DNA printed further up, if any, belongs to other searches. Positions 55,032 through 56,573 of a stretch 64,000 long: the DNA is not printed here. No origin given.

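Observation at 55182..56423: CheW-CheZ fusion protein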

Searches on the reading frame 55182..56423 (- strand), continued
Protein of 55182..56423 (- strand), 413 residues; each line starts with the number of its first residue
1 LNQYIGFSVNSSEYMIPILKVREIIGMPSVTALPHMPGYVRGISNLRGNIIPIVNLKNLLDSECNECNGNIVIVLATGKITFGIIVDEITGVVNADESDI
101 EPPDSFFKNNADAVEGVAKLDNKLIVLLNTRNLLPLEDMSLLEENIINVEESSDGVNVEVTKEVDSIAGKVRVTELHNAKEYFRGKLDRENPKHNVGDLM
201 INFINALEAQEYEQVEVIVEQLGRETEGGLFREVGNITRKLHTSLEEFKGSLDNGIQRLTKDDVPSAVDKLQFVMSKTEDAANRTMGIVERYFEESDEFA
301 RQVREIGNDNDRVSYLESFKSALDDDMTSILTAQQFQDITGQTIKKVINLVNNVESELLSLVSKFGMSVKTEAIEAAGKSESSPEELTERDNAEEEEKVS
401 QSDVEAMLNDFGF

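Call 63: find_encoding_contigs(protein=P0286, flank=10000, max_places=1)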
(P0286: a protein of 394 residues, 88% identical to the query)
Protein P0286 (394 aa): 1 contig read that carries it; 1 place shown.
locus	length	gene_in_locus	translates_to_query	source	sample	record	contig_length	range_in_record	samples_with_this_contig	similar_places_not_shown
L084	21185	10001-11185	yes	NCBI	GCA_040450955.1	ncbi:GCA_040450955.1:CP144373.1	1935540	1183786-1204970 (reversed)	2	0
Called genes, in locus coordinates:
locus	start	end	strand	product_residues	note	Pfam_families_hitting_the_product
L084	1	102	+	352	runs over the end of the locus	PF01312:Bac_export_2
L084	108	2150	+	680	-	PF00771:FHIPEP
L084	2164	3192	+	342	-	PF00448:SRP54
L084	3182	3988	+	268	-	PF00142:Fer4_NifH, PF01656:CbiA, PF06564:CBP_BcsQ (weak), PF10609:ParA, PF13614:AAA_31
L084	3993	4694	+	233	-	PF04542:Sigma70_r2, PF04539:Sigma70_r3, PF13384:HTH_23 (faint), PF08281:Sigma70_r4_2, PF04545:Sigma70_r4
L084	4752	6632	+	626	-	PF00514:Arm (faint), PF01602:Adaptin_N (faint), PF02985:HEAT (faint), PF03130:HEAT_PBS (faint), PF11698:V-ATPase_H_C (faint), PF12717:Cnd1 (faint), PF13646:HEAT_2, PF13646:HEAT_2, +9 more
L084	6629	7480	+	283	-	PF03705:CheR_N, PF01739:CheR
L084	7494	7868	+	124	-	PF00072:Response_reg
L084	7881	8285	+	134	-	PF00072:Response_reg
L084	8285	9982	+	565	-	PF01627:Hpt, PF02895:H-kinase_dim, PF02518:HATPase_c, PF01584:CheW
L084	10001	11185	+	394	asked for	PF01584:CheW, PF04344:CheZ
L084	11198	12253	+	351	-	PF00072:Response_reg, PF01339:CheB_methylest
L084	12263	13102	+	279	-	PF08668:HDOD, PF01966:HD (weak)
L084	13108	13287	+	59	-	-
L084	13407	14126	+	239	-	PF00460:Flg_bb_rod, PF22692:LlgE_F_G_D1, PF06429:Flg_bbr_C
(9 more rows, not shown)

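Call 64: find_homologous_proteins(query=L030:19774-20253:+, max_evalue=1e-10)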
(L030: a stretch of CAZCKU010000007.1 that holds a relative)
Query L030:19774-20253:+ (160 aa): 8000 proteins with E <= 1e-10 among 8000 candidates; the best 120 are listed.
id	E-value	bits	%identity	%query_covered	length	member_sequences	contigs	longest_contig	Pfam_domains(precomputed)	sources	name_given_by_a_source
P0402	3.2e-87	308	96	98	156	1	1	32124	PF01584.25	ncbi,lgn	ncbi:MAG: chemotaxis protein CheW [Thermodesulfovibrionales bacterium]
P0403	1.8e-86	305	95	98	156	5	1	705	PF01584.25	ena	-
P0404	1.3e-84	299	92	98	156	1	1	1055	PF01584.25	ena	-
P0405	9.6e-76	271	85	98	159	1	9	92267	PF01584.25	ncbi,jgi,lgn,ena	ncbi:MAG: chemotaxis protein CheW [Thermodesulfovibrionales bacterium]|jgi:purine-binding chemotaxis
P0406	4.1e-74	265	82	97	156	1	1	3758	PF01584.25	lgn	-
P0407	5.4e-74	265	83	97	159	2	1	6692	PF01584.25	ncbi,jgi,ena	ncbi:MAG: chemotaxis protein CheW [Thermodesulfovibrionales bacterium]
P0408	2.2e-73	263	83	97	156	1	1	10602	PF01584.25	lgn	-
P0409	4.2e-73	262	83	98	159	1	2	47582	PF01584.25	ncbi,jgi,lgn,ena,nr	ncbi:MAG TPA: chemotaxis protein CheW [Thermodesulfovibrionales bacterium]|jgi:purine-binding chemot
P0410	4.7e-73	262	77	99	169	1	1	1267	PF01584.25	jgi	jgi:purine-binding chemotaxis protein CheW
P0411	7.4e-73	261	81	97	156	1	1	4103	PF01584.25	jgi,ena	-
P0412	2.0e-72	260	80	98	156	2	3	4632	PF01584.25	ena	-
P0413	1.4e-71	257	79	97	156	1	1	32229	PF01584.25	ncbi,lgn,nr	ncbi:MAG: chemotaxis protein CheW [Nitrospirae bacterium]|nr:chemotaxis protein CheW [Nitrospirota b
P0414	6.7e-70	252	80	93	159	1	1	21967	PF01584.25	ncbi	ncbi:MAG: chemotaxis protein CheW [Nitrospirota bacterium]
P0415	1.1e-69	251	78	98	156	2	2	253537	PF01584.25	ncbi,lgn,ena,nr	ncbi:MAG: chemotaxis protein CheW [Nitrospiraceae bacterium]|nr:chemotaxis protein CheW [Nitrospirac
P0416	1.3e-69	251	78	96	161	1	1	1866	PF01584.25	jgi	jgi:purine-binding chemotaxis protein CheW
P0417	1.6e-68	247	77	94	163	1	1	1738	PF01584.25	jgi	jgi:purine-binding chemotaxis protein CheW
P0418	1.9e-68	247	80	93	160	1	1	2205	PF01584.25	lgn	-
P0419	3.0e-68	246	82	81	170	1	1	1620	PF01584.25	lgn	-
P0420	8.4e-67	242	84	74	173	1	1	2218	PF01584.25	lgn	-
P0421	1.3e-66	241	78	93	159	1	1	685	PF01584.25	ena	-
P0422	1.4e-66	241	76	96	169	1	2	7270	PF01584.25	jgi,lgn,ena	-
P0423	2.1e-66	240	76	81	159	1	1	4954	PF01584.25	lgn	-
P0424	2.5e-66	240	79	83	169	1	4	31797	PF01584.25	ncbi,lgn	-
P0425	4.0e-66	239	73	96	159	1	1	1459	PF01584.25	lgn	-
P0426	4.6e-66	239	79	82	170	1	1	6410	PF01584.25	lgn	-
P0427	4.6e-66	239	77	81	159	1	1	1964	PF01584.25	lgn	-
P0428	5.5e-66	239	83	81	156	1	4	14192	PF01584.25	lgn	-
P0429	7.8e-66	239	79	82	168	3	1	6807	PF01584.25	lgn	-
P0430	8.7e-66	238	80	82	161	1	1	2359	PF01584.25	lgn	-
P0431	9.8e-66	238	79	82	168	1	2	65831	PF01584.25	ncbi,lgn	-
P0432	1.3e-65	238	75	81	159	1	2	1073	PF01584.25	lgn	-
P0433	1.4e-65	238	78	93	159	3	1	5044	PF01584.25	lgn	-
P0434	2.3e-65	237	78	91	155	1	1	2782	PF01584.25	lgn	-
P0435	2.4e-65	237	80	89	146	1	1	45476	PF01584.25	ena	-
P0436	2.6e-65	237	80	89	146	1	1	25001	PF01584.25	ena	-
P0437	2.8e-65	237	80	89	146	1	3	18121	PF01584.25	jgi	-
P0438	3.8e-65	236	77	82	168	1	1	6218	PF01584.25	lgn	-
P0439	3.8e-65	236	77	79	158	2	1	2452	PF01584.25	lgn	-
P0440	8.8e-65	235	74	94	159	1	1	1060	PF01584.25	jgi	jgi:purine-binding chemotaxis protein CheW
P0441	1.1e-64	235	79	90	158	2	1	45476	PF01584.25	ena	-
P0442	1.2e-64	235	77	82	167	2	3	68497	PF01584.25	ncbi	-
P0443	1.2e-64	235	76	92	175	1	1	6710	PF01584.25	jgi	jgi:purine-binding chemotaxis protein CheW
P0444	1.3e-64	234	80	83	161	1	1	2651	PF01584.25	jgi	jgi:purine-binding chemotaxis protein CheW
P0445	1.4e-64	234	72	97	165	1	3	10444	PF01584.25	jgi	-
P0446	1.4e-64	234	75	93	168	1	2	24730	PF01584.25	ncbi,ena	ncbi:MAG: chemotaxis protein CheW [Thermodesulfovibrionales bacterium]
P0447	2.1e-64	234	78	90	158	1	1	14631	PF01584.25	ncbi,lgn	-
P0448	2.2e-64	234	77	83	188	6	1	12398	PF01584.25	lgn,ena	-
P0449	2.3e-64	234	80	86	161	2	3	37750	PF01584.25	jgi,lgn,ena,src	-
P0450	3.3e-64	233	76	90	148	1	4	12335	PF01584.25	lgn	-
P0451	3.4e-64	233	76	90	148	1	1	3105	PF01584.25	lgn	-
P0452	3.9e-64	233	71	96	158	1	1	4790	PF01584.25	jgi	jgi:purine-binding chemotaxis protein CheW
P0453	4.3e-64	233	77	95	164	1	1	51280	PF01584.25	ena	-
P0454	9.7e-64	232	75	95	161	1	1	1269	PF01584.25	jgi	jgi:purine-binding chemotaxis protein CheW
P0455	1.2e-63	231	78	82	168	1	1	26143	PF01584.25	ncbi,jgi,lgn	-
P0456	1.7e-63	231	75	90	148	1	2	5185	PF01584.25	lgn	-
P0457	1.9e-63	231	76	82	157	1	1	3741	PF01584.25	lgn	-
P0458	2.2e-63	231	75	92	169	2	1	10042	PF01584.25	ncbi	-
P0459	2.2e-63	231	80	90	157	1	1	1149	PF01584.25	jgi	jgi:purine-binding chemotaxis protein CheW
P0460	3.7e-63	230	75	90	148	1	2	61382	PF01584.25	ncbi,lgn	-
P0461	3.7e-63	230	76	82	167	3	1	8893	PF01584.25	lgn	-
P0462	3.9e-63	230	76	89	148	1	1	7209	PF01584.25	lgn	-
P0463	4.3e-63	230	79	88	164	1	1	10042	PF01584.25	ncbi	-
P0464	5.0e-63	229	76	82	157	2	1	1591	PF01584.25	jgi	jgi:purine-binding chemotaxis protein CheW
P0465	5.8e-63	229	77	82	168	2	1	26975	PF01584.25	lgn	-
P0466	7.4e-63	229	77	90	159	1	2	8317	PF01584.25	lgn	-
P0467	7.8e-63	229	72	96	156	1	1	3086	PF01584.25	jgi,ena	-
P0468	8.2e-63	229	72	97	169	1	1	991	PF01584.25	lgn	-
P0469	9.6e-63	228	72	96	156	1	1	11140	PF01584.25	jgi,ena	-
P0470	1.4e-62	228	77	86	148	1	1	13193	PF01584.25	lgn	-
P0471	1.5e-62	228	71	94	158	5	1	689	PF01584.25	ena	-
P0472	1.8e-62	228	73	93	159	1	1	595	PF01584.25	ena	-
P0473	1.8e-62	228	75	89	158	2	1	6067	PF01584.25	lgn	-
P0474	2.2e-62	227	73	91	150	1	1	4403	PF01584.25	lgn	-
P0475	2.8e-62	227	75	83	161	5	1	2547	PF01584.25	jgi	jgi:purine-binding chemotaxis protein CheW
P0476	3.4e-62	227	69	96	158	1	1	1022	PF01584.25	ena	-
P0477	3.6e-62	227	75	91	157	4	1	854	PF01584.25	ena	-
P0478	4.4e-62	226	75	90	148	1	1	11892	PF01584.25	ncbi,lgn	ncbi:MAG: chemotaxis protein CheW [Thermodesulfovibrionales bacterium]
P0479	4.5e-62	226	70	99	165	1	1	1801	PF01584.25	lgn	-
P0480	4.6e-62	226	71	96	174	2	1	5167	PF01584.25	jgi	jgi:purine-binding chemotaxis protein CheW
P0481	5.3e-62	226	74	93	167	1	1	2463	PF01584.25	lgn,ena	-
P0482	5.5e-62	226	77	90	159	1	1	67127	PF01584.25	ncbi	-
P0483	5.7e-62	226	74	93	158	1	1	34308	PF01584.25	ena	-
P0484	5.8e-62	226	74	93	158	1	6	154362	PF01584.25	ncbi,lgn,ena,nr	ncbi:MAG: chemotaxis protein CheW [Desulfobacteria bacterium]|nr:chemotaxis protein CheW [Deltaprote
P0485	5.9e-62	226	70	97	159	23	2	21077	PF01584.25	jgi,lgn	jgi:purine-binding chemotaxis protein CheW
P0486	6.0e-62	226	76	82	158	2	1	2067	PF01584.25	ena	-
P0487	6.5e-62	226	73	91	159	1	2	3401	PF01584.25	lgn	-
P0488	6.8e-62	226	71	96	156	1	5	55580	PF01584.25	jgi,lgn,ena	-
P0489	8.5e-62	225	73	91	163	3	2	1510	PF01584.25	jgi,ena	-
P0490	8.8e-62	225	71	97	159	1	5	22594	PF01584.25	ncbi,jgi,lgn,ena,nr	ncbi:MAG: chemotaxis protein CheW [Nitrospirae bacterium]|jgi:purine-binding chemotaxis protein CheW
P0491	1.1e-61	225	76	88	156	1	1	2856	PF01584.25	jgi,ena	-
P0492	1.1e-61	225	76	86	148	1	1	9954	PF01584.25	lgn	-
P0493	1.8e-61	224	76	91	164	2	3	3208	PF01584.25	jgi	jgi:purine-binding chemotaxis protein CheW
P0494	1.9e-61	224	68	94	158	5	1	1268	PF01584.25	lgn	-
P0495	2.1e-61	224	69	95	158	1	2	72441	PF01584.25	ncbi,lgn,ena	-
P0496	2.3e-61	224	73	93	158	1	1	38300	PF01584.25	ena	-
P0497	2.3e-61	224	73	94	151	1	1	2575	PF01584.25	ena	-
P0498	2.4e-61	224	75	81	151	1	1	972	PF01584.25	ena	-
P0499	2.5e-61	224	68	95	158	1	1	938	PF01584.25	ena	-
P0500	2.5e-61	224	73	89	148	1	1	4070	PF01584.25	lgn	-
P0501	3.1e-61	224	72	93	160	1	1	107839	PF01584.25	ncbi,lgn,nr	ncbi:MAG: chemotaxis protein CheW [Deltaproteobacteria bacterium]|nr:chemotaxis protein CheW [Deltap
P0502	3.2e-61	224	70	98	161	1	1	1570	PF01584.25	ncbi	-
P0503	3.2e-61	224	74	91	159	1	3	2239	PF01584.25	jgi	-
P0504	3.3e-61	223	70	92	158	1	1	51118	PF01584.25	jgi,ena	-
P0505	3.5e-61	223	71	91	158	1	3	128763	PF01584.25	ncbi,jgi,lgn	jgi:purine-binding chemotaxis protein CheW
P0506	3.8e-61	223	73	91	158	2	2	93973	PF01584.25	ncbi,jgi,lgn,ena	ncbi:MAG: chemotaxis protein CheW [bacterium]|jgi:purine-binding chemotaxis protein CheW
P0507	3.9e-61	223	69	95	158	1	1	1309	PF01584.25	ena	-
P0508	3.9e-61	223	73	89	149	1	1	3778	PF01584.25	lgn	-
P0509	4.0e-61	223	69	96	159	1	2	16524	PF01584.25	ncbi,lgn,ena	-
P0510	4.0e-61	223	74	83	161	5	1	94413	PF01584.25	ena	-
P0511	4.5e-61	223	73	94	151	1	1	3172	PF01584.25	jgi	-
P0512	4.7e-61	223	68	95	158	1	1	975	PF01584.25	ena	-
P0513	4.8e-61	223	76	90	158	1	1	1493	PF01584.25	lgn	-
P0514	5.1e-61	223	74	91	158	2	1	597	PF01584.25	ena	-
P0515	5.2e-61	223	72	93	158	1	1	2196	PF01584.25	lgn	-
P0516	6.0e-61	223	68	95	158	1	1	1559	PF01584.25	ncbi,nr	ncbi:MAG: chemotaxis protein CheW [Deltaproteobacteria bacterium]|nr:chemotaxis protein CheW [Deltap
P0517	6.2e-61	223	70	94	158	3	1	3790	PF01584.25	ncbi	-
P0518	6.3e-61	223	72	93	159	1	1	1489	PF01584.25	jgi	-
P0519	6.6e-61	223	71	93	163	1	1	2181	PF01584.25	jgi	jgi:purine-binding chemotaxis protein CheW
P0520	9.0e-61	222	73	89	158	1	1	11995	PF01584.25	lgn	-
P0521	9.2e-61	222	75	83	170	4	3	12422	PF01584.25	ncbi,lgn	-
